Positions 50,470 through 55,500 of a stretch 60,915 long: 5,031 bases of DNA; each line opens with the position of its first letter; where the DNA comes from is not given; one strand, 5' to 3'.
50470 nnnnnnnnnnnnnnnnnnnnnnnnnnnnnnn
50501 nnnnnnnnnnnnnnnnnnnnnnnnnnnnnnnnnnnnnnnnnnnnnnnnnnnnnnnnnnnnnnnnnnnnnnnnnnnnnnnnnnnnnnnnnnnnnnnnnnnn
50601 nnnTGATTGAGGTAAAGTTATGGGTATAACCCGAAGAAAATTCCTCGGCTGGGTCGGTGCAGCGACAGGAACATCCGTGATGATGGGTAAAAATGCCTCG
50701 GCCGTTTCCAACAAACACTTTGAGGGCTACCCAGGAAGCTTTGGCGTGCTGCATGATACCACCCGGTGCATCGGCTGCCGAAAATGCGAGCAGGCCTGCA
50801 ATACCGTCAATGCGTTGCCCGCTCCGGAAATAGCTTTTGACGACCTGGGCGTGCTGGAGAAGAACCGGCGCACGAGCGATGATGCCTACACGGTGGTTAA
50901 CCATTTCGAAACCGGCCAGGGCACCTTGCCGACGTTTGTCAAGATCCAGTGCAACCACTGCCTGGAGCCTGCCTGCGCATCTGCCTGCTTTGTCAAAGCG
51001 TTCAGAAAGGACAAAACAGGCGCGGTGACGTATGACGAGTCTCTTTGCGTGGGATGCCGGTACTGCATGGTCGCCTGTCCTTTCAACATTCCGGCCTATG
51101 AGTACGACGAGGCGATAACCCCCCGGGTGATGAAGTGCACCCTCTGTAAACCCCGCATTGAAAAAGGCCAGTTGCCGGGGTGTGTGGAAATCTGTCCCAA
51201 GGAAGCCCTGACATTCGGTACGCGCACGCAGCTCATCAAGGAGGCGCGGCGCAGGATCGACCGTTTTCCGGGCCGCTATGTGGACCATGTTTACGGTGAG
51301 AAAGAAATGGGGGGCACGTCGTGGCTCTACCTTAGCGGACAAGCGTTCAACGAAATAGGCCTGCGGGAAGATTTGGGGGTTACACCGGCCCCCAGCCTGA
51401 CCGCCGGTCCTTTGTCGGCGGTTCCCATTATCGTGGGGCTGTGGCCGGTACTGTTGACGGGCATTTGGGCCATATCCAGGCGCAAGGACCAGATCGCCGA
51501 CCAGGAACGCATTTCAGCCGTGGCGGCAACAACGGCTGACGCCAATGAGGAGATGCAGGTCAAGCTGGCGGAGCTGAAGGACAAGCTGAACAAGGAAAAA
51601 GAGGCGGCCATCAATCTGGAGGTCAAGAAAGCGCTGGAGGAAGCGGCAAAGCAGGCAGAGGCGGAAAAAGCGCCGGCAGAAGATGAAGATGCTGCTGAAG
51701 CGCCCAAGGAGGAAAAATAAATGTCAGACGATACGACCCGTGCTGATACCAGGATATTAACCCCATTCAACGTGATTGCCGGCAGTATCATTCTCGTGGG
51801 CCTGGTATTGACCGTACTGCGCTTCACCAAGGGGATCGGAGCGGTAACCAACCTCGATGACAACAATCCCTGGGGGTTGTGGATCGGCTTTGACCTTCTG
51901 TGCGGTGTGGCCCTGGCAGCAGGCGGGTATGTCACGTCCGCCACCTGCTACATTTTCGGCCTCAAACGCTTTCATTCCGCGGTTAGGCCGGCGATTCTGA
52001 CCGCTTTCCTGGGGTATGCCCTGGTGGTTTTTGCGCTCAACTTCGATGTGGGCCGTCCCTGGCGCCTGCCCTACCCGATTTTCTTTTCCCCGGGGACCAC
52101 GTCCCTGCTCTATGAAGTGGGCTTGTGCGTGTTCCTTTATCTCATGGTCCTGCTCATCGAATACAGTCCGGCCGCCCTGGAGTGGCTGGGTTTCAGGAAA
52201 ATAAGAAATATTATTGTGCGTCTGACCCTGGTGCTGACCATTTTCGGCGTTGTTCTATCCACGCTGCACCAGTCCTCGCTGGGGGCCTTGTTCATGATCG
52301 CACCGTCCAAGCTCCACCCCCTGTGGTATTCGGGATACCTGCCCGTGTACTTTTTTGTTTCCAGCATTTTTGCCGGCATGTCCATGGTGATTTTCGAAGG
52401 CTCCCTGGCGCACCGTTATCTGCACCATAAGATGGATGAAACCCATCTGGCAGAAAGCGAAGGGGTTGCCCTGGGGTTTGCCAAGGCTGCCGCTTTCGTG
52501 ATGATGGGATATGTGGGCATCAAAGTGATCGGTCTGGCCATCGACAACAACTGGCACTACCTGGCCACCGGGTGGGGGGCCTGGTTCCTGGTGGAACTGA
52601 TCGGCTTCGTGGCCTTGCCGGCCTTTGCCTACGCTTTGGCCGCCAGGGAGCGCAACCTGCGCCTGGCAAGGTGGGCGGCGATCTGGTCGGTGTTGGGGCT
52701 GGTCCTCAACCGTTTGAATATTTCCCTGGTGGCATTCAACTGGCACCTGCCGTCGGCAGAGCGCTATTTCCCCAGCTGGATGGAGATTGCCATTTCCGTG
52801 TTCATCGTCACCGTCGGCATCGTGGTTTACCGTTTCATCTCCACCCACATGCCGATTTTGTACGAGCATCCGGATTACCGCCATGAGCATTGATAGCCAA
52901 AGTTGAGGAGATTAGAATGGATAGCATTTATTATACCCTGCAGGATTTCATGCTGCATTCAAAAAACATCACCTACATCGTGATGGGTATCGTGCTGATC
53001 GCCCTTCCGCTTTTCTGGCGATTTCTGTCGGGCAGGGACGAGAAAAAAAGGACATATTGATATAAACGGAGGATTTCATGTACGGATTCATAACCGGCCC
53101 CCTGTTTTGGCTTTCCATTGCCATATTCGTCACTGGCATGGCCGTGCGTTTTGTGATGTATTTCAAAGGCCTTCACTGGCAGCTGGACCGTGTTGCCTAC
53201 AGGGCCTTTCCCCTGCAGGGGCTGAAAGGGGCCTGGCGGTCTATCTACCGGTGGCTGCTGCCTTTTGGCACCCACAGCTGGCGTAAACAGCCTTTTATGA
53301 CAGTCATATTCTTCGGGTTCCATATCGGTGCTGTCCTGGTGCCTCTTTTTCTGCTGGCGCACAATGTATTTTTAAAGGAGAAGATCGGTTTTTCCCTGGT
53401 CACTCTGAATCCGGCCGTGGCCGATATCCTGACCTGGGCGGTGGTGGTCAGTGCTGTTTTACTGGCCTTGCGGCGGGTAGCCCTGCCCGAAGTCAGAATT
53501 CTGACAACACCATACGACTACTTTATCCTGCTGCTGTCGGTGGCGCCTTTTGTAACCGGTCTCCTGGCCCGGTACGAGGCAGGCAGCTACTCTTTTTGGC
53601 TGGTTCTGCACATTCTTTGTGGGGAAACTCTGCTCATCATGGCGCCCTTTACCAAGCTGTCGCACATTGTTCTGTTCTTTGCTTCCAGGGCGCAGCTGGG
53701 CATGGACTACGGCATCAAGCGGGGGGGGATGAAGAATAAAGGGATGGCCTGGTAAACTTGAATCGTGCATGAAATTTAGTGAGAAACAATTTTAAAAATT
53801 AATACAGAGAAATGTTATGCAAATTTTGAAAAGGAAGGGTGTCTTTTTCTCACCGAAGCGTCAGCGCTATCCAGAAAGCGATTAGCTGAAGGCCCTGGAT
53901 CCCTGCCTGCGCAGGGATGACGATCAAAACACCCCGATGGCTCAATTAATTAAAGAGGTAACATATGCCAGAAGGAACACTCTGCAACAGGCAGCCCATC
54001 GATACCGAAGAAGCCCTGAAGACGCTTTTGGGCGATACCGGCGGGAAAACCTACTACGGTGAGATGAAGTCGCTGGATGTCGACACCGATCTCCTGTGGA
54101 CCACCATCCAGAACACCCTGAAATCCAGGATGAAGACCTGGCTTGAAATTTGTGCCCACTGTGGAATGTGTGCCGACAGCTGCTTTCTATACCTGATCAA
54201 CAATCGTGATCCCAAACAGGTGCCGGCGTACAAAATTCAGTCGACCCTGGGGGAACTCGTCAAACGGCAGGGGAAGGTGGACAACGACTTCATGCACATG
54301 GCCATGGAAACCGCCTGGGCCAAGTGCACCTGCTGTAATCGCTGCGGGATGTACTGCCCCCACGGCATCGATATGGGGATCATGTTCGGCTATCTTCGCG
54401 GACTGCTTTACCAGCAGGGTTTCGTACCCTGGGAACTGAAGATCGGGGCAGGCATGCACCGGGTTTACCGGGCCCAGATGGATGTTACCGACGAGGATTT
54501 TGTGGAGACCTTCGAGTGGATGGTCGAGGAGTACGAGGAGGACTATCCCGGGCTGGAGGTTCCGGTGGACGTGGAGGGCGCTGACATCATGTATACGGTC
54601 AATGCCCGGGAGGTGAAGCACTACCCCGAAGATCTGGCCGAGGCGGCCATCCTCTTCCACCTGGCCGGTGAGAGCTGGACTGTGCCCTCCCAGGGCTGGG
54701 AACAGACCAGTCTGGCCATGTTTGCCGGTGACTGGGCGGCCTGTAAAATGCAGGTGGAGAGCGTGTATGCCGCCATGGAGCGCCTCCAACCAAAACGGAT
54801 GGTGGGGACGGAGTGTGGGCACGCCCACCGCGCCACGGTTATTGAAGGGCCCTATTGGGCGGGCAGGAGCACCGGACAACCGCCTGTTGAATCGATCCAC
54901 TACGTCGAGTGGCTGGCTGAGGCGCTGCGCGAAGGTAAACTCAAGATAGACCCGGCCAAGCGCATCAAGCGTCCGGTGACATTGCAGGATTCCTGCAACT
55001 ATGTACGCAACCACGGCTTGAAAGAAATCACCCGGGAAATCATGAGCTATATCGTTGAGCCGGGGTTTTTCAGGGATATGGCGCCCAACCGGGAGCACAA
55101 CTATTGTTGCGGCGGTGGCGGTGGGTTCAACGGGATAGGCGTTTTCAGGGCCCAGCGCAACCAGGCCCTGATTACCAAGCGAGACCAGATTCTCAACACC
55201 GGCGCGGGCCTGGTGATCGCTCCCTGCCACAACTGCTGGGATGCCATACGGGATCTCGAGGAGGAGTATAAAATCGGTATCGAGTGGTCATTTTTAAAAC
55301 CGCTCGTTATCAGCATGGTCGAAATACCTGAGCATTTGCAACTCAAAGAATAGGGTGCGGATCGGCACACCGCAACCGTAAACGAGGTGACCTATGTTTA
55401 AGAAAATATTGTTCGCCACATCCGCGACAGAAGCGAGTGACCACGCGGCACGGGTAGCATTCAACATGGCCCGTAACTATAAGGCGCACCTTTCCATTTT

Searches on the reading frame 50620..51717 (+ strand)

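Call 23: search_protein_families(library=pfam, proteins=[window:50620-51717:+], max_evalue=0.00001)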
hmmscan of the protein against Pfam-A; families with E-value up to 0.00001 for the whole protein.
window:50620-51717:+ (366 aa): 8 families
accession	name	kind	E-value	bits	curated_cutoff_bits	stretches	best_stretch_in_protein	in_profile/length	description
PF13247.11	Fer4_11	-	1.4e-21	77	26.2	1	106-202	5-100/100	4Fe-4S dicluster domain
PF12838.12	Fer4_7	-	7.4e-13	49.2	27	0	110-157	1-52/52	4Fe-4S dicluster domain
PF12837.12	Fer4_6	-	1.4e-09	37.9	25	1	136-157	2-23/24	4Fe-4S binding domain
PF13187.11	Fer4_9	-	2.1e-08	34.5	27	0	143-196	2-51/52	4Fe-4S dicluster domain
PF12797.12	Fer4_2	-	2.2e-08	33.9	24.5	0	135-155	2-22/22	4Fe-4S binding domain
PF00037.32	Fer4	-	4.1e-08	33.2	21.1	1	136-157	1-22/24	4Fe-4S binding domain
PF13237.11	Fer4_10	-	9.1e-08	32.4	25.5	1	136-193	2-53/53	4Fe-4S dicluster domain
PF14697.11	Fer4_21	-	9.5e-06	26.1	35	0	109-155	9-53/59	4Fe-4S dicluster domain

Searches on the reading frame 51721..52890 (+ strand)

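Call 23: search_protein_families(library=pfam, proteins=[window:51721-52890:+], max_evalue=0.00001)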
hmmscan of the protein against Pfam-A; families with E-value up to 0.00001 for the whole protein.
window:51721-52890:+ (390 aa): 1 family
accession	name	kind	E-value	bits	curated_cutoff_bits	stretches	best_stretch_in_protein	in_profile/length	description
PF03916.19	NrfD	-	3.5e-19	70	25.8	1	42-334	2-304/313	Polysulphide reductase, NrfD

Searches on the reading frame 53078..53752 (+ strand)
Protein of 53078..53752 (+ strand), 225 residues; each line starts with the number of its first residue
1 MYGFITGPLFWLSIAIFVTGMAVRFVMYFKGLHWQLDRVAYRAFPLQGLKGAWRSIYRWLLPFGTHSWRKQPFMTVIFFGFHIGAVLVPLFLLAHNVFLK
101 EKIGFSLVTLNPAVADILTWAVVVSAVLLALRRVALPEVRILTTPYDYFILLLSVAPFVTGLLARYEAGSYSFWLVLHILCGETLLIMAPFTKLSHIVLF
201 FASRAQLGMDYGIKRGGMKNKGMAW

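Call 23: search_protein_families(library=pfam, proteins=[window:53078-53752:+], max_evalue=0.00001)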
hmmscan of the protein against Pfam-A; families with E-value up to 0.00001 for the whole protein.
window:53078-53752:+ (225 aa): 1 family
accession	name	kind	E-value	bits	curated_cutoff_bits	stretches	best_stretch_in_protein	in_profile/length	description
PF02665.19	Nitrate_red_gam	-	3.8e-06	27.1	22.9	0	76-166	57-142/217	Nitrate reductase gamma subunit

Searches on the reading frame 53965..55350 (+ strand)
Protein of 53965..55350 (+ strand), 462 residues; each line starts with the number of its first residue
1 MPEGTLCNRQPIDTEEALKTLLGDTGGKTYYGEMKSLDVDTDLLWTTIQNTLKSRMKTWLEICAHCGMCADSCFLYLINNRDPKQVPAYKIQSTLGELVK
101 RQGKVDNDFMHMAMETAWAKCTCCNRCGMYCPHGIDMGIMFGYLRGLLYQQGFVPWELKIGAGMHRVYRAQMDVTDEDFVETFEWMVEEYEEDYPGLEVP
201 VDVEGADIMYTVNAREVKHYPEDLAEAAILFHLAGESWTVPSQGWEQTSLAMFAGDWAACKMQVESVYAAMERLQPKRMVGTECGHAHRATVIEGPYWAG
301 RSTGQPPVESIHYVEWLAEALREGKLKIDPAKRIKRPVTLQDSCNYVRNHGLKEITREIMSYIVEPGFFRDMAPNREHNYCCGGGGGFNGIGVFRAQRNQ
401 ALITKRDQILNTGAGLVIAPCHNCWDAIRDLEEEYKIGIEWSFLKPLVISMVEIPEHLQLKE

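Call 23: search_protein_families(library=pfam, proteins=[window:53965-55350:+], max_evalue=0.00001)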
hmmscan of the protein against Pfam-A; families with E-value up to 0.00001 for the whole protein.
window:53965-55350:+ (462 aa): 3 families
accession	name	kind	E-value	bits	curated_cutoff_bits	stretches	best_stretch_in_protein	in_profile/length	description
PF13534.11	Fer4_17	-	6.1e-11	43.1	22.2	1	63-136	2-61/61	4Fe-4S dicluster domain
PF13183.11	Fer4_8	-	1.3e-10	42.1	27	1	60-135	2-68/68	4Fe-4S dicluster domain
PF02754.22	CCG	-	2.2e-06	28.1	20.6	1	338-424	1-80/85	Cysteine-rich domain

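Call 25: find_homologous_proteins(query=window:53965-55350:+, max_evalue=1e-30)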
Query window:53965-55350:+ (462 aa): 1117 proteins with E <= 1e-30 among 4462 candidates; the best 120 are listed.
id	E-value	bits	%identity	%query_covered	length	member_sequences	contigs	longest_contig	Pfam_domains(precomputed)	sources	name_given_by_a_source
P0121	0.0e+0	1064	95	100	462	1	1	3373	PF13534.12,PF02754.22,PF13183.12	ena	-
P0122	0.0e+0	1028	92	100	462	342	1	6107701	PF13534.12,PF02754.22,PF13183.12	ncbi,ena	-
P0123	0.0e+0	1020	90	100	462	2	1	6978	PF13534.12,PF02754.22,PF13183.12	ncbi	-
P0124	0.0e+0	1019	90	100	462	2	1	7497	PF13534.12,PF02754.22,PF13183.12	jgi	-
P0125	2.3e-298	1008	89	100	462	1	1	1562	PF13534.12,PF02754.22,PF13183.12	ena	-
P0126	1.9e-296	1001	89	100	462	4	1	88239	PF13534.12,PF02754.22,PF13183.12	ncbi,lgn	ncbi:MAG: sulfate respiration complex iron-sulfur protein HmcF [Pseudomonadota bacterium]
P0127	1.2e-294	995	88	100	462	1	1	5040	PF13534.12,PF02754.22,PF13183.12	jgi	jgi:Fe-S oxidoreductase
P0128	1.6e-294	995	88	100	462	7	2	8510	PF13534.12,PF02754.22,PF13183.12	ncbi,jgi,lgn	-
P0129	1.3e-293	992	88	100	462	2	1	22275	PF13534.12,PF02754.22,PF13183.12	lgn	-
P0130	2.9e-293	991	87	100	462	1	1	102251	PF13534.12,PF02754.22,PF13183.12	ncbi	-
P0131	3.7e-292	987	86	100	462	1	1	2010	PF13534.12,PF02754.22,PF13183.12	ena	-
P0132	4.8e-292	987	87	100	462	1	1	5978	PF13534.12,PF02754.22,PF13183.12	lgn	-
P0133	2.3e-291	984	85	100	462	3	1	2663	PF13534.12,PF02754.22,PF13183.12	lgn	-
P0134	2.6e-291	984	86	100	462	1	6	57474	PF13534.12,PF02754.22,PF13183.12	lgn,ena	-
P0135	3.1e-291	984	86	100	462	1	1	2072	PF13534.12,PF02754.22,PF13183.12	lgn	-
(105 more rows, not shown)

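Call 26: find_encoding_contigs(protein=P0122, flank=10000, max_places=3)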
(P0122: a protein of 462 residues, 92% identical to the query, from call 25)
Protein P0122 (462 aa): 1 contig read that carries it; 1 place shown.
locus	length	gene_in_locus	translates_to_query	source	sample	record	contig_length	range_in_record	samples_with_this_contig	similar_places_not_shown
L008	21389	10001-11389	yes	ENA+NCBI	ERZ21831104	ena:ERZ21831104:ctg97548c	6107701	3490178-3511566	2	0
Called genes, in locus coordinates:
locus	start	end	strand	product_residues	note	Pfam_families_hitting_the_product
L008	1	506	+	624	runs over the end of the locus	PF00496:SBP_bac_5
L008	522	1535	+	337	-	PF00005:ABC_tran, PF13304:AAA_21 (weak), PF08352:oligo_HPY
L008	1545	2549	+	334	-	PF00005:ABC_tran, PF08352:oligo_HPY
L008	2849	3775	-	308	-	-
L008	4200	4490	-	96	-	-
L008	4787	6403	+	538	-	PF09699:Paired_CXXCH_1 (faint), PF14522:Cytochrome_C7 (faint), PF14537:Cytochrom_c3_2 (faint), PF22113:Mtrc-MtrF_II-IV_dom (weak), PF02085:Cytochrom_CIII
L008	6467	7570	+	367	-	PF12838:Fer4_7 (faint), PF12797:Fer4_2 (faint), PF13247:Fer4_11, PF00037:Fer4 (weak), PF12837:Fer4_6 (weak), PF13237:Fer4_10 (weak), PF13187:Fer4_9 (weak)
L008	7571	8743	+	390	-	PF03916:NrfD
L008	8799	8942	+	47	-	PF28260:DVU_0533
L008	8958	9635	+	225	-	-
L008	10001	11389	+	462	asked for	PF13183:Fer4_8, PF13534:Fer4_17, PF02754:CCG (weak)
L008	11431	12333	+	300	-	PF00582:Usp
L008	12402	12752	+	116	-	PF00072:Response_reg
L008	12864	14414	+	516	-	PF00072:Response_reg, PF02518:HATPase_c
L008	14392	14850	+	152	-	PF02082:Rrf2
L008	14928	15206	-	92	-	-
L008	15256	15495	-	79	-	-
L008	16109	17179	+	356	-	PF00793:DAHP_synth_1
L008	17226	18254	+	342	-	PF01761:DHQ_synthase, PF24621:DHQS_C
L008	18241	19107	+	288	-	PF08501:Shikimate_dh_N, PF01488:Shikimate_DH (weak), PF18317:SDH_C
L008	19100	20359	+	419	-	PF00275:EPSP_synthase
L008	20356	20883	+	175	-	PF01202:SKI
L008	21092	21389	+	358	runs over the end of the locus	PF01264:Chorismate_synt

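Call 27: find_encoding_contigs(protein=P0126, flank=10000, max_places=2)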
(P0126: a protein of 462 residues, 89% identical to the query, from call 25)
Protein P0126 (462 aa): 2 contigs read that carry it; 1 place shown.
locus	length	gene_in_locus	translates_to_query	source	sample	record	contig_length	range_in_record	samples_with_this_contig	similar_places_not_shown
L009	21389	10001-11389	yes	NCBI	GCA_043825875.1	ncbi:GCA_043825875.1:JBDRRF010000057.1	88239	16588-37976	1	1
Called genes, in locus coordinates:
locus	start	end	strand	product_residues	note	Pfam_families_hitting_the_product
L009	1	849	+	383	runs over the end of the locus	PF00596:Aldolase_II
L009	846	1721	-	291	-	PF01513:NAD_kinase, PF20143:NAD_kinase_C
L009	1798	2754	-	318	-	PF12679:ABC2_membrane_2, PF12730:ABC2_membrane_4 (weak)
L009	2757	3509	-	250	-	PF00005:ABC_tran, PF13304:AAA_21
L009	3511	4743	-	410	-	PF10633:NPCBM_assoc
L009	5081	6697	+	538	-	PF14522:Cytochrome_C7 (weak), PF14537:Cytochrom_c3_2 (faint), PF09699:Paired_CXXCH_1 (faint), PF22113:Mtrc-MtrF_II-IV_dom (weak), PF02085:Cytochrom_CIII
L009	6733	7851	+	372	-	PF12838:Fer4_7 (faint), PF13247:Fer4_11, PF00037:Fer4 (weak), PF12797:Fer4_2 (weak), PF12837:Fer4_6 (weak), PF13237:Fer4_10 (weak), PF13187:Fer4_9 (weak)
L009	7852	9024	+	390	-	PF03916:NrfD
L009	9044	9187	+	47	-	PF28260:DVU_0533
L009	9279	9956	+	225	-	PF02665:Nitrate_red_gam (faint)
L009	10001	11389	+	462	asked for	PF13183:Fer4_8, PF13534:Fer4_17, PF02754:CCG (weak)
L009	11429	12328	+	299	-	PF00582:Usp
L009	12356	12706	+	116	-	PF00072:Response_reg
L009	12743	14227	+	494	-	PF00072:Response_reg, PF08448:PAS_4 (weak), PF13426:PAS_9 (weak), PF02518:HATPase_c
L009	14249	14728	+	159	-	PF02082:Rrf2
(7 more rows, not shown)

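Call 28: find_encoding_contigs(protein=P0130, flank=10000, max_places=2)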
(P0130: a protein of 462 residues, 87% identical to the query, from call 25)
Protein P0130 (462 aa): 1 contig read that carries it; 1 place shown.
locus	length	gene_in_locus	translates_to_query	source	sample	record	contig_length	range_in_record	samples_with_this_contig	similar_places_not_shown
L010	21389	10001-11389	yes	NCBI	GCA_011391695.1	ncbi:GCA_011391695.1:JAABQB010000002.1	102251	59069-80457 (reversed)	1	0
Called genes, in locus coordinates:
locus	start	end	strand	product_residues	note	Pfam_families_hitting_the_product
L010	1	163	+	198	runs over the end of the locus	PF01558:POR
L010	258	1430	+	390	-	PF04055:Radical_SAM, PF06969:HemN_C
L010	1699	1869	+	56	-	-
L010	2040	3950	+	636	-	PF00009:GTP_EFTU, PF01926:MMR_HSR1 (faint), PF03144:GTP_EFTU_D2, PF25461:Beta-barrel_SelB, PF09106:WHD_2nd_SelB, PF09107:WHD_3rd_SelB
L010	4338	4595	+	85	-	-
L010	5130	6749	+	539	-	PF02085:Cytochrom_CIII (weak), PF09699:Paired_CXXCH_1 (faint), PF14522:Cytochrome_C7 (weak), PF14537:Cytochrom_c3_2 (faint), PF22113:Mtrc-MtrF_II-IV_dom (weak), PF02085:Cytochrom_CIII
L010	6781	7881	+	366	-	PF12838:Fer4_7 (weak), PF13247:Fer4_11, PF00037:Fer4 (weak), PF12797:Fer4_2 (weak), PF12837:Fer4_6 (weak), PF13237:Fer4_10, PF13187:Fer4_9 (weak)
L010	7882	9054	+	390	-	PF03916:NrfD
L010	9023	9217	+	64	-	PF28260:DVU_0533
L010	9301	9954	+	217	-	-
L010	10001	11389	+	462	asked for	PF13183:Fer4_8, PF13534:Fer4_17, PF02754:CCG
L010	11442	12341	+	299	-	PF00582:Usp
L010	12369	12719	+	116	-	PF00072:Response_reg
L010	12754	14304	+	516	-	PF00072:Response_reg, PF08448:PAS_4 (faint), PF02518:HATPase_c, PF14501:HATPase_c_5 (faint)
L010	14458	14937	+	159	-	PF02082:Rrf2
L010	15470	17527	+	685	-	PF00753:Lactamase_B (weak), PF23023:Anti-Pycsar_Apyc1, PF00027:cNMP_binding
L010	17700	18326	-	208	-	PF00691:OmpA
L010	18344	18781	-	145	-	PF04773:FecR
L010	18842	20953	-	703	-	PF05226:CHASE2, PF00211:Guanylate_cyc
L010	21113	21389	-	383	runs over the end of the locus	PF00149:Metallophos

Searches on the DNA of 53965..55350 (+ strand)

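Call 29: search_rna_families(sources=[L008, L009, L010, L005, L007], threshold=gathering)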
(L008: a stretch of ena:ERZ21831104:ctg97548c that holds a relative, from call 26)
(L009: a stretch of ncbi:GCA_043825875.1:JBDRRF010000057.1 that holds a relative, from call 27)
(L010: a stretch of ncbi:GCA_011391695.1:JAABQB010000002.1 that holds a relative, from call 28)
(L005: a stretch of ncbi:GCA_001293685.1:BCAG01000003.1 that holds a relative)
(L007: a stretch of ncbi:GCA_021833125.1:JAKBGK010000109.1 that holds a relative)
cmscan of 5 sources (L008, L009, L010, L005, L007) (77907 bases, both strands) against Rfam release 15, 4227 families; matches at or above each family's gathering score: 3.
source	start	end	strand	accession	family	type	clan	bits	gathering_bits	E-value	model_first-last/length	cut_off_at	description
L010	4573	4646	+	RF00005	tRNA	Gene; tRNA;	CL00001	71.3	29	1.6e-13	1-71/71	no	tRNA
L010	4341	4413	+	RF00005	tRNA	Gene; tRNA;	CL00001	62.6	29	4.2e-11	1-71/71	no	tRNA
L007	6220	6306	+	RF00005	tRNA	Gene; tRNA;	CL00001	61.4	29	9.1e-11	1-71/71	no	tRNA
